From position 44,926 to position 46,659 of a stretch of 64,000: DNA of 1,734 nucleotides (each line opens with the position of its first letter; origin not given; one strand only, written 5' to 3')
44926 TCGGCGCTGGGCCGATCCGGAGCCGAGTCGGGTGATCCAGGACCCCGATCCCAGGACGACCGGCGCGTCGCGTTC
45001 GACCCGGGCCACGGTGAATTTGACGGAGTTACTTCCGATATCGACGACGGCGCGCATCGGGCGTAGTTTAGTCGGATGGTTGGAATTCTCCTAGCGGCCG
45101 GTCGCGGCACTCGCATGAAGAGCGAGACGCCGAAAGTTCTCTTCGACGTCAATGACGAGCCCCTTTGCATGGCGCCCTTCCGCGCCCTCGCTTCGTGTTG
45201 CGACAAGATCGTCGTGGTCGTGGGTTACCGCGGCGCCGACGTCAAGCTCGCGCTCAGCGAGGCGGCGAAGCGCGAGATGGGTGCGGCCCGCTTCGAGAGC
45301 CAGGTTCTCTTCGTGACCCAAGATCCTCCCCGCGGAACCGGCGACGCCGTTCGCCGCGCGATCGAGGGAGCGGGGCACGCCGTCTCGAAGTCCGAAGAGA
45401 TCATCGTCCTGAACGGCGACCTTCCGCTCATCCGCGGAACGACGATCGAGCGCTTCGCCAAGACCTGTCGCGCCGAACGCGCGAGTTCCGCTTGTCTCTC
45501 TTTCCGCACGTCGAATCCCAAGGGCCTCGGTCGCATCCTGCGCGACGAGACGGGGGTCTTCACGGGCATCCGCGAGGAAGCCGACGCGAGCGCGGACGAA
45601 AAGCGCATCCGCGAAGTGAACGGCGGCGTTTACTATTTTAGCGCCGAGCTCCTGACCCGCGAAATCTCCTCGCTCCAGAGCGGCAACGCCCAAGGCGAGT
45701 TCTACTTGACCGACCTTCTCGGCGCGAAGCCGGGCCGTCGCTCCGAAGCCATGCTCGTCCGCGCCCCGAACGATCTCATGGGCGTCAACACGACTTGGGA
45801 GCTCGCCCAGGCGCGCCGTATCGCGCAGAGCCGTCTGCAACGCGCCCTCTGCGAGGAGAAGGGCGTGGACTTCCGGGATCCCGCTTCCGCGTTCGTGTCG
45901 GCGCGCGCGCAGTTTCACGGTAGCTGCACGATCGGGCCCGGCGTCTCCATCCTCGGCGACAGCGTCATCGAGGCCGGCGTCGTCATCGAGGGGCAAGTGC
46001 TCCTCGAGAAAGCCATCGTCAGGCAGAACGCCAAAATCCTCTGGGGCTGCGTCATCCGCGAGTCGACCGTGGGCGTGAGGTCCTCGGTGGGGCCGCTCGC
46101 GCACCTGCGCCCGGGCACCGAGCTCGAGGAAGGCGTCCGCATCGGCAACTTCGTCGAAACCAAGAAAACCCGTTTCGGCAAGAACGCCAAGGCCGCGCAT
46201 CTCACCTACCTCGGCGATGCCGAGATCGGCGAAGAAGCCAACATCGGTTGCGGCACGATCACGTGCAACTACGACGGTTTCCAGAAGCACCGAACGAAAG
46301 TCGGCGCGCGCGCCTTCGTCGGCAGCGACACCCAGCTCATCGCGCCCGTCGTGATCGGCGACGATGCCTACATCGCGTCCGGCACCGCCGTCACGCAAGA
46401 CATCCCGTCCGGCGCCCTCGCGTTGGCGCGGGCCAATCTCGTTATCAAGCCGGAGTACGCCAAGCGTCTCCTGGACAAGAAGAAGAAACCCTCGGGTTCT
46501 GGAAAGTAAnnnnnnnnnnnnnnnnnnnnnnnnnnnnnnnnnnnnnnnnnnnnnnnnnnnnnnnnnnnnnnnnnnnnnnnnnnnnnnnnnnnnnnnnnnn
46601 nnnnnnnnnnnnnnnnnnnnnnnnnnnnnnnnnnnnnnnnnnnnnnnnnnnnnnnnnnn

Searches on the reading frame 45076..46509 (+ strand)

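Call 26: search_protein_families(library=pfam, proteins=[window:45076-46509:+], max_evalue=0.001)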
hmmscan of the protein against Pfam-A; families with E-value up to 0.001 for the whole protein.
window:45076-46509:+ (477 aa): 7 families
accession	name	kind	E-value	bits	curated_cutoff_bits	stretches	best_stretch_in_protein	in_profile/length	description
PF00132.30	Hexapep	-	1.1e-21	76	27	1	407-440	2-35/36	Bacterial transferase hexapeptide (six repeats)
PF12804.13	NTP_transf_3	-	3.7e-18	66.6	27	1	3-144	1-124/160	MobA-like NTP transferase domain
PF00483.29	NTP_transferase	-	2e-11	44.4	21.2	1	3-203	2-198/245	Nucleotidyl transferase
PF25084.1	LbH_EIF2B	-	1.4e-08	35.2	54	1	279-360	23-103/105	EIF2B subunit epsilon LbH domain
PF14602.12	Hexapep_2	-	2e-06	27.8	27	0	407-441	2-34/34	Hexapeptide repeat of succinyl-transferase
PF01128.25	IspD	-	2.4e-06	27.9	27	1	2-55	2-57/221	2-C-methyl-D-erythritol 4-phosphate cytidylyltransferase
PF25087.1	GMPPB_C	-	3.4e-05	23.9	39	0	274-346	7-73/110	GMPPB C-terminal domain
